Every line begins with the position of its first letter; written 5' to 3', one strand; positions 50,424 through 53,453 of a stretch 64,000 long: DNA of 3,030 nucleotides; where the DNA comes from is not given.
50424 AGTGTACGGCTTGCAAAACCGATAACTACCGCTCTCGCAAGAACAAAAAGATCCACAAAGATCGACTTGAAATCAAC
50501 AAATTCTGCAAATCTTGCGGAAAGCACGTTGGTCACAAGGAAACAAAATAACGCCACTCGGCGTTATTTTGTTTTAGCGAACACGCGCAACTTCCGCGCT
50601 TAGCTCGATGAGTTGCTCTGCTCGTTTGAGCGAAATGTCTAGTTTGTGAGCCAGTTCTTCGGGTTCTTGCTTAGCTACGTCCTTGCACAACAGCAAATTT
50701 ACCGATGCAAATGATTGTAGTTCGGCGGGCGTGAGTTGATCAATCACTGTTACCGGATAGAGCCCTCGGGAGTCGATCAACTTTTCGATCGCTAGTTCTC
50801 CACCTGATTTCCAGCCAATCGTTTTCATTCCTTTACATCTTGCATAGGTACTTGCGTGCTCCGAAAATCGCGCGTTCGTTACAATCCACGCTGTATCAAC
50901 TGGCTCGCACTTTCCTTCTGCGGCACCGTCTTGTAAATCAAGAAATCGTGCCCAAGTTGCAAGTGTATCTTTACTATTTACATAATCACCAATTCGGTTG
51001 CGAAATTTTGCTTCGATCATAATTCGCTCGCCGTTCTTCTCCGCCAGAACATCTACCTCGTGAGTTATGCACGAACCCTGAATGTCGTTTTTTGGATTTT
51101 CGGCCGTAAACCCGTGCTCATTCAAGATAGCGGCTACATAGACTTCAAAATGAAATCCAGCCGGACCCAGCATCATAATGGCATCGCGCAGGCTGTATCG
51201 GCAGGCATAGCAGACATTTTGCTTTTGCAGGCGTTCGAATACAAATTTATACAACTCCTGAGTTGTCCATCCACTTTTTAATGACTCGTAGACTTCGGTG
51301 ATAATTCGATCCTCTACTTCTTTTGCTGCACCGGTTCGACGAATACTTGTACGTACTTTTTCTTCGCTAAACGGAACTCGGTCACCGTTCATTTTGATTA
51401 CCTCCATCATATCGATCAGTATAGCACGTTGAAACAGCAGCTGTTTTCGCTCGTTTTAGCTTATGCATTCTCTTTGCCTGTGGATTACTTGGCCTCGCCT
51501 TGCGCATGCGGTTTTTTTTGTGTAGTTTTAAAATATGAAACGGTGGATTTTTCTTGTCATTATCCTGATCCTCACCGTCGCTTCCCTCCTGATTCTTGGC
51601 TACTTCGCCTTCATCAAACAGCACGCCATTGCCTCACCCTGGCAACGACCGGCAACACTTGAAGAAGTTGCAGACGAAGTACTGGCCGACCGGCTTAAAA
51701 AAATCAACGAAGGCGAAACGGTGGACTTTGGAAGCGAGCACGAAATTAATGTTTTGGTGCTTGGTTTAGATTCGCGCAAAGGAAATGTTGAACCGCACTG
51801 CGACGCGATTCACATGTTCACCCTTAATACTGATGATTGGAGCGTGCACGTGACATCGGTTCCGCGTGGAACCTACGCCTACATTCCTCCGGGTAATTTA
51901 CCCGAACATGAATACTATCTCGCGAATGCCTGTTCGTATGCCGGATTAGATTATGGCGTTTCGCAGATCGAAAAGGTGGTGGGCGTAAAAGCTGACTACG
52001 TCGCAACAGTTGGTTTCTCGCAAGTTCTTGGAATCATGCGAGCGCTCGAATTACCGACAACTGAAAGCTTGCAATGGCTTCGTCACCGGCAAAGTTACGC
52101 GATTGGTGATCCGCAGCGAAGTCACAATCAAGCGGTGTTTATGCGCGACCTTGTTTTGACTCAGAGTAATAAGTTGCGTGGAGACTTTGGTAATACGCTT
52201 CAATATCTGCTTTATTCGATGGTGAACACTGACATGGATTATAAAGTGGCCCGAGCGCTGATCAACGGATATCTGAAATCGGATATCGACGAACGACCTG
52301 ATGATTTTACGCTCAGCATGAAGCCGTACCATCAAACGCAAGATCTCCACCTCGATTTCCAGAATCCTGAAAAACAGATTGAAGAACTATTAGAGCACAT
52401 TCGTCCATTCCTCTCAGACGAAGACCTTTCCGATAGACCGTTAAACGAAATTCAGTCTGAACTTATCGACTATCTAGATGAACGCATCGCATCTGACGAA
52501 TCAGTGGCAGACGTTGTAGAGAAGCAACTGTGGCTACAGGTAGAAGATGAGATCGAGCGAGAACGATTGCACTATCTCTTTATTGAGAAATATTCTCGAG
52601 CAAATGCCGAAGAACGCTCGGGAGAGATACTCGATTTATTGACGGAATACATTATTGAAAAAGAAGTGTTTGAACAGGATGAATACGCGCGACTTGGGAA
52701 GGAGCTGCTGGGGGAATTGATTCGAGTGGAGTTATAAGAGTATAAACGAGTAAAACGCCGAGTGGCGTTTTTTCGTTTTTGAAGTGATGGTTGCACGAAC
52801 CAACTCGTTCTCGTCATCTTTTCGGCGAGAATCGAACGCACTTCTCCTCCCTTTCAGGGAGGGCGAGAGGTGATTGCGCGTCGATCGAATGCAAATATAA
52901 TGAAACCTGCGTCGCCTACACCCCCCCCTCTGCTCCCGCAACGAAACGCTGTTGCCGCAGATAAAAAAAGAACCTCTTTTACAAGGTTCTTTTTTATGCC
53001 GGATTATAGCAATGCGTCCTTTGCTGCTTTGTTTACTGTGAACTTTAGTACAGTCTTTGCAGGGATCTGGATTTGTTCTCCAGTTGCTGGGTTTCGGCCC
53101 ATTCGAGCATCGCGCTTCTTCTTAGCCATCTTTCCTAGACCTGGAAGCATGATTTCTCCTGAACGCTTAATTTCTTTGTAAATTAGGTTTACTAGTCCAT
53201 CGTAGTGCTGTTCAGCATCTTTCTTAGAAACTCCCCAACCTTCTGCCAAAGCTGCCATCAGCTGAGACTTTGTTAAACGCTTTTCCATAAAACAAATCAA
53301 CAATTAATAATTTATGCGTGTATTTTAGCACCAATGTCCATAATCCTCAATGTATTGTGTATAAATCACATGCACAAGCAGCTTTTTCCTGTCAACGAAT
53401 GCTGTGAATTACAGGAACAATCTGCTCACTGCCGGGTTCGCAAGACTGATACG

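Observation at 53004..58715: Candidate novel three-gene unit: 1552-aa giant coiled-coil/Gly-zipper protein plus two paralogous small acidic proteins, downstream of HU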

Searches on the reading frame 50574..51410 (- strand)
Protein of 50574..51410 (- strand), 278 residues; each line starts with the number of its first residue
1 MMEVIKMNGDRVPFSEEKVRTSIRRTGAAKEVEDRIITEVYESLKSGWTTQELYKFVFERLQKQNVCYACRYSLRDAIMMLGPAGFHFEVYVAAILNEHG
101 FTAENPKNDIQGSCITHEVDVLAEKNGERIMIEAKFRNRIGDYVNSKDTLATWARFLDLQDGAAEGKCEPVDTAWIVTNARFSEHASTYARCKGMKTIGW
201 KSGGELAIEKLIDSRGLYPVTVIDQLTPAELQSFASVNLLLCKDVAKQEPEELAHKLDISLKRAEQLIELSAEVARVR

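Call 33: search_protein_families(library=pfam, proteins=[window:50574-51410:-], max_evalue=0.001)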
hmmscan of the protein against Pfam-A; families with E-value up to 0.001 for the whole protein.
window:50574-51410:- (278 aa): 3 families
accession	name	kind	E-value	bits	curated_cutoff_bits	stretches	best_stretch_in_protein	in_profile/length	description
PF03477.21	ATP-cone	-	5.8e-09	36.8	25.8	1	2-74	1-81/88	ATP cone domain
PF22357.2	AF1548-like_C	-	5.4e-06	26.9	23.9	1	218-273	1-54/56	AF1548-like, C-terminal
PF04471.18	Mrr_cat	-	1.3e-05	25.7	21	1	86-195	7-103/115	Restriction endonuclease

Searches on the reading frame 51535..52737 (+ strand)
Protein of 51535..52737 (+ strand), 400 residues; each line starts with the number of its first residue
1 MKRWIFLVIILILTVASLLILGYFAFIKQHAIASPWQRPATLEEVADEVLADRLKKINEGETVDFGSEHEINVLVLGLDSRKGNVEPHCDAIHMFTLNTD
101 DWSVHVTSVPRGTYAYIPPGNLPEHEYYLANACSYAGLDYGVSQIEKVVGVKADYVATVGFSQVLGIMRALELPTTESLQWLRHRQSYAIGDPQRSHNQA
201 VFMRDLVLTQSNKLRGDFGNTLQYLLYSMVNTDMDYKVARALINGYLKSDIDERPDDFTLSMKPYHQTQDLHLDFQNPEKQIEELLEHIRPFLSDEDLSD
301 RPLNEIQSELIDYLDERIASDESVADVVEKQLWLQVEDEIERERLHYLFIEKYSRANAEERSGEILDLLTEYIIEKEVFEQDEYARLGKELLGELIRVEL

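Call 33: search_protein_families(library=pfam, proteins=[window:51535-52737:+], max_evalue=0.001)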
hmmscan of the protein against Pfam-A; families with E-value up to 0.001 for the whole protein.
window:51535-52737:+ (400 aa): 1 family
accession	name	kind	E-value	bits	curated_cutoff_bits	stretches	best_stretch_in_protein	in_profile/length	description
PF03816.19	LytR_cpsA_psr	-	1.1e-09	39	24.6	1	89-171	2-83/150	LytR_cpsA_psr family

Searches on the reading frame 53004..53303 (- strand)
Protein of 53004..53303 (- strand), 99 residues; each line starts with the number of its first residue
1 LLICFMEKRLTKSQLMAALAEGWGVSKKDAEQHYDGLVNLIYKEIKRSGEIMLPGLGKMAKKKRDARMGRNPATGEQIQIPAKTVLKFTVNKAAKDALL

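Call 3: search_protein_families(library=pfam, proteins=[window:53004-53303:-], max_evalue=1)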
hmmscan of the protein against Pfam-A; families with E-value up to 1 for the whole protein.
window:53004-53303:- (99 aa): 2 families
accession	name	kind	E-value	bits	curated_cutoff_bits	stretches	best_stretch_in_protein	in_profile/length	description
PF00216.26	Bac_DNA_binding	-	1e-25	90.2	22.4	1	10-98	1-89/90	Bacterial DNA-binding protein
PF22492.2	FimA4_C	-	0.0094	16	27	1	7-41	120-154/208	FimA4 pilin C-terminal domain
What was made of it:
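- Checked: The HU ORF is 53303..53004 and matches Bac_DNA_binding at 1e-25 (call 3).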

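Call 4: search_protein_families(library=ncbifam, proteins=[window:53004-53303:-], max_evalue=1)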
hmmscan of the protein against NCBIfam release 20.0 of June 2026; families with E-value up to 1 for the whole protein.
window:53004-53303:- (99 aa): 6 families
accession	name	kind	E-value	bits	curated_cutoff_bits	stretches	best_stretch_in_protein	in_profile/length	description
NF007945.0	PRK10664.1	equivalog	5.3e-16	58.9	157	1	11-98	2-89/90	nucleoid-associated protein HU-beta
NF001401.0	PRK00285.1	equivalog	5.3e-16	58.6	111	1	8-96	4-92/103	integration host factor subunit alpha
NF001222.0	PRK00199.1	equivalog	1.4e-13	50.9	115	1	10-96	1-88/95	integration host factor subunit beta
TIGR00987.1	himA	equivalog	1.1e-12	48.2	120.25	1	10-96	2-88/96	integration host factor subunit alpha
TIGR00988.1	hip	equivalog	1.7e-11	44.3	119.95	1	10-96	1-88/94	integration host factor subunit beta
NF008023.0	PRK10753.1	equivalog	1.8e-11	44.3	162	1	11-98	2-89/90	nucleoid-associated protein HU-alpha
